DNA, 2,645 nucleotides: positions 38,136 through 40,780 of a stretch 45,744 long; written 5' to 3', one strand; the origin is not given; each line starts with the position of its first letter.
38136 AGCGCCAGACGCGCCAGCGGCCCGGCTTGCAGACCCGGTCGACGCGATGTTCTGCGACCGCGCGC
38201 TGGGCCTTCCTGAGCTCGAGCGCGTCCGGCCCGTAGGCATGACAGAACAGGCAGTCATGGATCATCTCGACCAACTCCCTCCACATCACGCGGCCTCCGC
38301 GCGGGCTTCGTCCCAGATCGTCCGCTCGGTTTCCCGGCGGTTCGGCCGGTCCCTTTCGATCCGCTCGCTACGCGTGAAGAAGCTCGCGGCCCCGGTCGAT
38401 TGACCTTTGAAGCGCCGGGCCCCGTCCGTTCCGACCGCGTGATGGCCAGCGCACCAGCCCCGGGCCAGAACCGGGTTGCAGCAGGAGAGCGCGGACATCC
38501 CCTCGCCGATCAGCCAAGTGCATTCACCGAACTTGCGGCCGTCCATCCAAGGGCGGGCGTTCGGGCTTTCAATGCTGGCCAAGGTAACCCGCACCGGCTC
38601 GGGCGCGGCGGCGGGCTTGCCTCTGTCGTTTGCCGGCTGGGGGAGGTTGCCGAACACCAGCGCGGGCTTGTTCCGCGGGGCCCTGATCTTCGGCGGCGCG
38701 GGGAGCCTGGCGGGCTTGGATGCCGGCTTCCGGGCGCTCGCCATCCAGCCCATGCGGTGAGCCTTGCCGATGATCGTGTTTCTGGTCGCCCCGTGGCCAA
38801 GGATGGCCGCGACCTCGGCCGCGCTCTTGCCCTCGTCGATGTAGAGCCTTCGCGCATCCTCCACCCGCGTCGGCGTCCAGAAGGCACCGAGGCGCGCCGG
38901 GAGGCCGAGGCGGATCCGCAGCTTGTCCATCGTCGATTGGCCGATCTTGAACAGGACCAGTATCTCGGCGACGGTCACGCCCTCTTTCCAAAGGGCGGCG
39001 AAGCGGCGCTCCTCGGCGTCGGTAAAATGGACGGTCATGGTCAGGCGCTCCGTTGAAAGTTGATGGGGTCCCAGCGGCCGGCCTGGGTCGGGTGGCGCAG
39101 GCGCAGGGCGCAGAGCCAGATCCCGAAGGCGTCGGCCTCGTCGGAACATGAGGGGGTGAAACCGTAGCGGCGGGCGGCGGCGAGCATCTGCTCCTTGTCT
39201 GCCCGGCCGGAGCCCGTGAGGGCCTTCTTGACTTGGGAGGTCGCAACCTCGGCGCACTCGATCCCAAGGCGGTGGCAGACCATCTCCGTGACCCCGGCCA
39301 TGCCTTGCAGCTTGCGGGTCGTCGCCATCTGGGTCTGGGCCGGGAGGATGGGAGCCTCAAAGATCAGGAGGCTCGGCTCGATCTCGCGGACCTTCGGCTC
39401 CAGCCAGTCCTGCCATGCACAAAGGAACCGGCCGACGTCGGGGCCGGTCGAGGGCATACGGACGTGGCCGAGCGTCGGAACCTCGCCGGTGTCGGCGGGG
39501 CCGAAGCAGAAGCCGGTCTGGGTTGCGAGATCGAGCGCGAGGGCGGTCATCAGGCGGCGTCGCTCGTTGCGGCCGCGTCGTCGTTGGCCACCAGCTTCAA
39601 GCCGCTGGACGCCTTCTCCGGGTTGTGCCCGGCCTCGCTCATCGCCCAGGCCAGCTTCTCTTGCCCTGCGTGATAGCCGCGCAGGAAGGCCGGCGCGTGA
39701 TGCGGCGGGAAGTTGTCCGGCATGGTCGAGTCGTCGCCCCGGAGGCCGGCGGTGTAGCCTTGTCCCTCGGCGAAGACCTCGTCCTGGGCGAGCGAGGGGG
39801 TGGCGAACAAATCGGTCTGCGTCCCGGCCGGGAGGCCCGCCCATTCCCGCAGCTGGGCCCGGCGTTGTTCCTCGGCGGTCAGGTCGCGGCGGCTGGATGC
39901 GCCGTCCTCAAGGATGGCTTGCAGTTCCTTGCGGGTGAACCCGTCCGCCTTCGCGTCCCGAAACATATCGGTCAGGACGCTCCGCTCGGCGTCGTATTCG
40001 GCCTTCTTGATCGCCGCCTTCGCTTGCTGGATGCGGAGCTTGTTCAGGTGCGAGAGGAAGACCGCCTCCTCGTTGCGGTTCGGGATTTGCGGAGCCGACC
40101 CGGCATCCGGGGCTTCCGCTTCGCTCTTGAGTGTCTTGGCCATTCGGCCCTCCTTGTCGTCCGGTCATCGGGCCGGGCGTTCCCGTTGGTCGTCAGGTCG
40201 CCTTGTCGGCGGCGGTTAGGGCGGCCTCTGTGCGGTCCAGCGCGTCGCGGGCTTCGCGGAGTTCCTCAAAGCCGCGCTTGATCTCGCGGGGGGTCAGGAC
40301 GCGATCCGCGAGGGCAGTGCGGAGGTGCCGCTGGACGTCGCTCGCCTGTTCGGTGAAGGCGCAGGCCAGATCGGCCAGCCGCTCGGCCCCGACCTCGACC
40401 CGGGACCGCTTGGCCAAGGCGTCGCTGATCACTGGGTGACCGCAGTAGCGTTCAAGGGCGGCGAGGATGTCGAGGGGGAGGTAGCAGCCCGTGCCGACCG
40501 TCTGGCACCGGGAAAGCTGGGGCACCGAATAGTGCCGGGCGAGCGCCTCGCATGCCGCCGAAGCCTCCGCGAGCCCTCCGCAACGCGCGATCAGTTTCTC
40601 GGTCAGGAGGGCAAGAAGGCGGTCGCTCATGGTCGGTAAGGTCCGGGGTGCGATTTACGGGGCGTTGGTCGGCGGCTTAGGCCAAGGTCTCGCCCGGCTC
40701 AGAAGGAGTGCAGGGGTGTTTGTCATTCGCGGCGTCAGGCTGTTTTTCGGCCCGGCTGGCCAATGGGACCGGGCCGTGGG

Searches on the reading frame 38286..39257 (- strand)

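Call 89: search_protein_families(library=phrogs, proteins=[window:38286-39257:-], max_evalue=0.0001)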
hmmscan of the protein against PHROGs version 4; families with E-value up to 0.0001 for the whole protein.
window:38286-39257:- (323 aa): 1 family
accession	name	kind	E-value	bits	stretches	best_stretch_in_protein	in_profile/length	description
phrog_16311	-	unknown function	3.3e-08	34.8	1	127-273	5-140/151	-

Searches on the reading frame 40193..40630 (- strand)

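Call 89: search_protein_families(library=phrogs, proteins=[window:40193-40630:-], max_evalue=0.0001)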
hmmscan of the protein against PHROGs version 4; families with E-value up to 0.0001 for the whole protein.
window:40193-40630:- (145 aa): 1 family
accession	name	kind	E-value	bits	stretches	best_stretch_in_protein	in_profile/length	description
phrog_101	-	transcription regulation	1.7e-08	35.4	1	18-144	36-164/203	CII-like transcriptional activator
